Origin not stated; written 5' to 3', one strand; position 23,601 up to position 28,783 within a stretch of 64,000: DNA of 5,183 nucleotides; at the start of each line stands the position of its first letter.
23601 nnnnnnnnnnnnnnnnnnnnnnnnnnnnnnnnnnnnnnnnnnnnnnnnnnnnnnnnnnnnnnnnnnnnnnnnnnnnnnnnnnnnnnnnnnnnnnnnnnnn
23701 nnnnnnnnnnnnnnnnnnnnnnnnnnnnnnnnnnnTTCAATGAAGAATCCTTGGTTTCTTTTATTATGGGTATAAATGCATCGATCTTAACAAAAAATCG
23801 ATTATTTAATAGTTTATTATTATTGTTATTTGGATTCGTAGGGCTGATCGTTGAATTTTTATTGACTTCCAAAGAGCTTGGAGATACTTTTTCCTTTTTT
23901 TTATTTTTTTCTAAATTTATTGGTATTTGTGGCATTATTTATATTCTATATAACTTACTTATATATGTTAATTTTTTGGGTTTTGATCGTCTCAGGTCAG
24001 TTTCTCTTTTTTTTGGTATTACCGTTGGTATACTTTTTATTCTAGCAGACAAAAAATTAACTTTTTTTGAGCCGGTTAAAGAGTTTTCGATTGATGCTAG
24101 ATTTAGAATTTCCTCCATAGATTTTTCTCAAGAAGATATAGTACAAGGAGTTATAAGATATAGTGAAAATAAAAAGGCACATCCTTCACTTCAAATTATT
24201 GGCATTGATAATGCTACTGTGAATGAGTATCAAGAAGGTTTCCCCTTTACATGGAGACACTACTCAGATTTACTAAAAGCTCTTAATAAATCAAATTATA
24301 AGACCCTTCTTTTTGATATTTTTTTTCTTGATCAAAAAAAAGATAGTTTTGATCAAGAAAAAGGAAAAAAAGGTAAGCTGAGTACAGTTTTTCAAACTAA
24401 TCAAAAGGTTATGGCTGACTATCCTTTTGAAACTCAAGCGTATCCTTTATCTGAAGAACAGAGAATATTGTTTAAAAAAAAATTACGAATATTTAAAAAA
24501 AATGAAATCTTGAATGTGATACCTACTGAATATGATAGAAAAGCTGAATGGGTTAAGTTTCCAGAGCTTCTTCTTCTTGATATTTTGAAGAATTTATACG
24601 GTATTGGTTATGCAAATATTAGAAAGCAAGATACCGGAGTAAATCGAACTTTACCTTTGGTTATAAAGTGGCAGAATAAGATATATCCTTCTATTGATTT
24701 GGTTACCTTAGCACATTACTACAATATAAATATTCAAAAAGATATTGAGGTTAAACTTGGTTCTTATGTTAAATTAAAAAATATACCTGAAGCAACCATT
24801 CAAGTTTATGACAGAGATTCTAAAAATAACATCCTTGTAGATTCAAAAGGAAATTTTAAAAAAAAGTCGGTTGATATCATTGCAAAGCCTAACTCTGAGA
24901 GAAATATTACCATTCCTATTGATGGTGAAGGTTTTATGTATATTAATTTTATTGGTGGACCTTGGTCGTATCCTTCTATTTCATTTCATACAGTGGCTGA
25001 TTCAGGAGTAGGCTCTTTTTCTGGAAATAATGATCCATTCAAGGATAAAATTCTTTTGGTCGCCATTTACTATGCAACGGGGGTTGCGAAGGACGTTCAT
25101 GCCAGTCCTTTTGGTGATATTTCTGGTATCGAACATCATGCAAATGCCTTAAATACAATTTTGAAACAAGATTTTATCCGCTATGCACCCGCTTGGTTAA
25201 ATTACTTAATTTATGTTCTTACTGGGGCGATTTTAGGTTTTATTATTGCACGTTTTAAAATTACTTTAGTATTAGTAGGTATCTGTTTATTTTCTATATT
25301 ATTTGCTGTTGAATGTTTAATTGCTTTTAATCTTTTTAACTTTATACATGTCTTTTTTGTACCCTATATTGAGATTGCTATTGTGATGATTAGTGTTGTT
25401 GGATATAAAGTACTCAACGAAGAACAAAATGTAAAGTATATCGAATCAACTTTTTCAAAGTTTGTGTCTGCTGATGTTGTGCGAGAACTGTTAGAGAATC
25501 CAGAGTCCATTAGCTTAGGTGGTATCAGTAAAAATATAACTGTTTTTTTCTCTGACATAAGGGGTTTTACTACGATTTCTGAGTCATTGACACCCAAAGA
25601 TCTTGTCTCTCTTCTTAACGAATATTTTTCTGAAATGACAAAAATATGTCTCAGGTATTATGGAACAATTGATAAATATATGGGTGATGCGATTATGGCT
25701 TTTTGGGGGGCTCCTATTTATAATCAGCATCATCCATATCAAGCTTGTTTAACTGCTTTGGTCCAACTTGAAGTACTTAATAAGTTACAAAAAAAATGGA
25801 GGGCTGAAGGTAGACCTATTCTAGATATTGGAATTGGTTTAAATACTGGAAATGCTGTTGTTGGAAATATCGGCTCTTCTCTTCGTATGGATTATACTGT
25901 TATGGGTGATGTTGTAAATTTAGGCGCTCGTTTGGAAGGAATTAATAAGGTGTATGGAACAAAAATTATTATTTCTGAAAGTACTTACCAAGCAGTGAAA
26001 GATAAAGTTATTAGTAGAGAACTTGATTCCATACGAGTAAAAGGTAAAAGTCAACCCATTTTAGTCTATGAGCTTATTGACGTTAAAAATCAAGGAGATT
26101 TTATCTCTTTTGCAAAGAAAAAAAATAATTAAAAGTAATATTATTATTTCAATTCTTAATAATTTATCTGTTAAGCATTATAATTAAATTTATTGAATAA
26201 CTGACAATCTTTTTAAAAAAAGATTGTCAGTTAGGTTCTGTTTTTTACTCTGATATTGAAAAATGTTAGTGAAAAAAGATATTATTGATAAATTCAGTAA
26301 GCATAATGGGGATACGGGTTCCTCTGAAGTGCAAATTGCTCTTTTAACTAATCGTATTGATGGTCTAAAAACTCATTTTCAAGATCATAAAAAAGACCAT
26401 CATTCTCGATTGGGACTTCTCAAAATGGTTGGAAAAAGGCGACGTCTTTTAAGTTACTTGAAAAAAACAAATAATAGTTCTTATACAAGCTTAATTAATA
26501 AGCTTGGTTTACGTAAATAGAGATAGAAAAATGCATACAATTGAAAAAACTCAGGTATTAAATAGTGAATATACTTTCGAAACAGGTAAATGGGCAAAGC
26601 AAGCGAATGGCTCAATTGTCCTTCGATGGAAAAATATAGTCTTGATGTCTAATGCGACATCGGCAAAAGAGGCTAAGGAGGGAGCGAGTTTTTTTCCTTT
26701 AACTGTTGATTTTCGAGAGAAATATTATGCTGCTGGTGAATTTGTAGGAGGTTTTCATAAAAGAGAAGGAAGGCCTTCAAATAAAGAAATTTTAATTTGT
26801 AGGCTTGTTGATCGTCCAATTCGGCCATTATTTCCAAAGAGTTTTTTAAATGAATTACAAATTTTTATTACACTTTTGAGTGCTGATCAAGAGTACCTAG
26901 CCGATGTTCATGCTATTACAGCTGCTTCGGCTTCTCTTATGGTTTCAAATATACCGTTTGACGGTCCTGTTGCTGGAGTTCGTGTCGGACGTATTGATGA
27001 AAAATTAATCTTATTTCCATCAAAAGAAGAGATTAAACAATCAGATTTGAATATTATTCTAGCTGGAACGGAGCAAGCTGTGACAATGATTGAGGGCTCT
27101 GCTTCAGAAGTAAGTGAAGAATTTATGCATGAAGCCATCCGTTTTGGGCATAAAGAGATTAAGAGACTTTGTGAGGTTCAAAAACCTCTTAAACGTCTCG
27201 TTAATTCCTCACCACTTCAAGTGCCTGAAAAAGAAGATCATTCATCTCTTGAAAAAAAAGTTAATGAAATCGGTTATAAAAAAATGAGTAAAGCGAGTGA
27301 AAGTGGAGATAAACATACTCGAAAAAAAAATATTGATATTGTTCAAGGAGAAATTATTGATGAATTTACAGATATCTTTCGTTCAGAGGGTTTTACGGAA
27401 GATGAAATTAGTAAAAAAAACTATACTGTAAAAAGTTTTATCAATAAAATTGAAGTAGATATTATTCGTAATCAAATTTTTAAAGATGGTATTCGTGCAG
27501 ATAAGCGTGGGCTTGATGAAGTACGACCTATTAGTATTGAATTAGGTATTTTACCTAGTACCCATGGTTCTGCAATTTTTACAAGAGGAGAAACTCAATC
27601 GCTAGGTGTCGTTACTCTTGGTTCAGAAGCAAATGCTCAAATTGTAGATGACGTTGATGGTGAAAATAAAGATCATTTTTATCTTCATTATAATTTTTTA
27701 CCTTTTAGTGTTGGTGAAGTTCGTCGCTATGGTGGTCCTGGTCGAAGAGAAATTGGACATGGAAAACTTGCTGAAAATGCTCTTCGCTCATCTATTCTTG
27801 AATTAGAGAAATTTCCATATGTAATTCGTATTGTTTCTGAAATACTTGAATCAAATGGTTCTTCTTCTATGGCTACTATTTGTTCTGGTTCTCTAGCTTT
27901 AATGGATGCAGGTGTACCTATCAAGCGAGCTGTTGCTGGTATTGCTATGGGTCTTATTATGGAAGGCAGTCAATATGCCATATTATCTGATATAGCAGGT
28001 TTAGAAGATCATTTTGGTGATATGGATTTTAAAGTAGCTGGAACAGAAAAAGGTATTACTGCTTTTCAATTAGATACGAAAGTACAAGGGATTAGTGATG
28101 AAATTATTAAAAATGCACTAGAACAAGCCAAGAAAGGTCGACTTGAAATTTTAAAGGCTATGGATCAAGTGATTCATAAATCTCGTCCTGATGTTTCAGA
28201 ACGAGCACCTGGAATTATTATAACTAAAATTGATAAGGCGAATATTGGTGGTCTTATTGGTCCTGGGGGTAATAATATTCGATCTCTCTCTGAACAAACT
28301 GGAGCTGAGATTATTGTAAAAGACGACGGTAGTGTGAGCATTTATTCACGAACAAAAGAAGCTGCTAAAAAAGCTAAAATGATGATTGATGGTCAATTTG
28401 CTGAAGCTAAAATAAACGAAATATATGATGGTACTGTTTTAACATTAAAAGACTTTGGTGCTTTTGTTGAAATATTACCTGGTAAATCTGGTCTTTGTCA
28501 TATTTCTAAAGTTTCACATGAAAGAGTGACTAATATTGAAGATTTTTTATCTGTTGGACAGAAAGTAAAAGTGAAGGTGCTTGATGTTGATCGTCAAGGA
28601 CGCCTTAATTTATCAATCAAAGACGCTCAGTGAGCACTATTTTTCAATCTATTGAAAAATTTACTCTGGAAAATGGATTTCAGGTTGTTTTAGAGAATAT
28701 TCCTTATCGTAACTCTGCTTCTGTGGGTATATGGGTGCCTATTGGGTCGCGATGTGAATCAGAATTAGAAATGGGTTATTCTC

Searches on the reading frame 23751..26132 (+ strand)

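Call 45: search_protein_families(library=pfam, proteins=[window:23751-26132:+], max_evalue=0.00001)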
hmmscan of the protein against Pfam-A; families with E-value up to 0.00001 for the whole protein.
window:23751-26132:+ (793 aa): 2 families
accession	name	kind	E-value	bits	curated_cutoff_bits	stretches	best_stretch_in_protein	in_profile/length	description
PF05226.16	CHASE2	-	5.4e-29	102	26.3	1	107-494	16-254/257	CHASE2 domain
PF00211.25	Guanylate_cyc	-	9.4e-26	91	21.9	1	594-769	7-176/183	Adenylate and Guanylate cyclase catalytic domain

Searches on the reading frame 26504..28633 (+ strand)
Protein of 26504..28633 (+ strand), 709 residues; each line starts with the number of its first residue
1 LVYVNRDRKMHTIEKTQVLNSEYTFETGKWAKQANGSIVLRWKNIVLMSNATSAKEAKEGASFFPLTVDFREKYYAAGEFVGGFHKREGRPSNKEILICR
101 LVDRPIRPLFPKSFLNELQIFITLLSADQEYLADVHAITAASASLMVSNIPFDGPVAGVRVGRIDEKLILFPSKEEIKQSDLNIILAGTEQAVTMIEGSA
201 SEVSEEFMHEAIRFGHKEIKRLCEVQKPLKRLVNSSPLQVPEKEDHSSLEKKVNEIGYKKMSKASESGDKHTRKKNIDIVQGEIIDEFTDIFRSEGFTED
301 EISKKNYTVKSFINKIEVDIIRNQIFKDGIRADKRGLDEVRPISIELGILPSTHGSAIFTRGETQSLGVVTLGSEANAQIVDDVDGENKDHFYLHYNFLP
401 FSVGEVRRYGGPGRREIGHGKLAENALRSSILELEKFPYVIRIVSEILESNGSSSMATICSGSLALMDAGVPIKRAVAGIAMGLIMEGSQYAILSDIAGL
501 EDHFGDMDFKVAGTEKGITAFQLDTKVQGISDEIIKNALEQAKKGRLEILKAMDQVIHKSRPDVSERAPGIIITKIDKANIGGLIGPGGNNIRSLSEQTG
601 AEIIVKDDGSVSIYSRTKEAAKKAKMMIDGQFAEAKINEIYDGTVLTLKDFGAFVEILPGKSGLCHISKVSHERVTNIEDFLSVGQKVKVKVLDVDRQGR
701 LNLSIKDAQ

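Call 45: search_protein_families(library=pfam, proteins=[window:26504-28633:+], max_evalue=0.00001)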
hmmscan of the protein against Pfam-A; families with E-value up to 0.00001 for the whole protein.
window:26504-28633:+ (709 aa): 5 families
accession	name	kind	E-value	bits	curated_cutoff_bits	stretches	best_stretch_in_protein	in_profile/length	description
PF01138.27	RNase_PH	-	3.7e-57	192.8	25.5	2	339-472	1-130/130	3' exoribonuclease family, domain 1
PF03725.20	RNase_PH_C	-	3.1e-22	78.7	20.8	1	154-217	1-66/67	3' exoribonuclease family, domain 2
PF00575.29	S1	-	1.1e-17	64.6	22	1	636-706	3-74/74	S1 RNA binding domain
PF00013.35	KH_1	-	3e-10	40.1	21.5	1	575-629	5-65/66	KH domain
PF03726.19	PNPase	-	1.8e-07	31.9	24.6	1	249-335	2-80/81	Polyribonucleotide nucleotidyltransferase, RNA binding domain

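Call 46: find_homologous_proteins(query=window:26504-28633:+, max_evalue=1e-50)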
Query window:26504-28633:+ (709 aa): 8000 proteins with E <= 1e-50 among 8000 candidates; the best 120 are listed.
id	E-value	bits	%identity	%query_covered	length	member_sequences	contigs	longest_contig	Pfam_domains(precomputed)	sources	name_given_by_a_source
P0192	0.0e+0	1535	100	99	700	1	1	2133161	PF00013.36,PF03725.21,PF00575.30,PF03726.20,PF01138.28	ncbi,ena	-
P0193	0.0e+0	1234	80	99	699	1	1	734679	PF00013.36,PF03725.21,PF00575.30,PF23459.2,PF03726.20,PF01138.28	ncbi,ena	-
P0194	0.0e+0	1215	78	99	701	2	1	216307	PF00013.36,PF03725.21,PF00575.30,PF03726.20,PF01138.28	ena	-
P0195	0.0e+0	1073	68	99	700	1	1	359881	PF00013.36,PF03725.21,PF00575.30,PF03726.20,PF01138.28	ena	-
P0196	2.2e-298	1010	66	98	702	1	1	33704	PF00013.36,PF03725.21,PF00575.30,PF23459.2,PF03726.20,PF01138.28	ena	-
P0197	1.2e-294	997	65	98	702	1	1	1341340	PF00013.36,PF03725.21,PF00575.30,PF23459.2,PF03726.20,PF01138.28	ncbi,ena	-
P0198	5.0e-293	992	78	82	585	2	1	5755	PF00013.36,PF03725.21,PF00575.30,PF01138.28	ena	-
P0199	4.0e-284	963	62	99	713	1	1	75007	PF00013.36,PF03725.21,PF00575.30,PF03726.20,PF01138.28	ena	-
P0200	8.6e-283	958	63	97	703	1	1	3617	PF00013.36,PF03725.21,PF00575.30,PF23459.2,PF03726.20,PF01138.28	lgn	-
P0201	2.9e-281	953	62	98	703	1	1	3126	PF00013.36,PF03725.21,PF00575.30,PF03726.20,PF01138.28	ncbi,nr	ncbi:MAG: polyribonucleotide nucleotidyltransferase [Leptospiraceae bacterium]|nr:polyribonucleotide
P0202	3.0e-281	953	62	98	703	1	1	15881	PF00013.36,PF03725.21,PF00575.30,PF03726.20,PF01138.28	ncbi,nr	ncbi:MAG: polyribonucleotide nucleotidyltransferase [Turneriella sp.]|nr:polyribonucleotide nucleoti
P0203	1.1e-279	948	61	99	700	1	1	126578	PF00013.36,PF03725.21,PF00575.30,PF03726.20,PF01138.28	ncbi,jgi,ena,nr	ncbi:MAG: polyribonucleotide nucleotidyltransferase [Spirochaetia bacterium]|nr:polyribonucleotide n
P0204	4.1e-278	943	60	100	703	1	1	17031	PF00013.36,PF03725.21,PF00575.30,PF03726.20,PF01138.28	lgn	-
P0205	4.5e-278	943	60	100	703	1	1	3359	PF00013.36,PF03725.21,PF00575.30,PF03726.20,PF01138.28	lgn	-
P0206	1.5e-277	941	60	100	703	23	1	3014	PF00013.36,PF03725.21,PF00575.30,PF23459.2,PF03726.20,PF01138.28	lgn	-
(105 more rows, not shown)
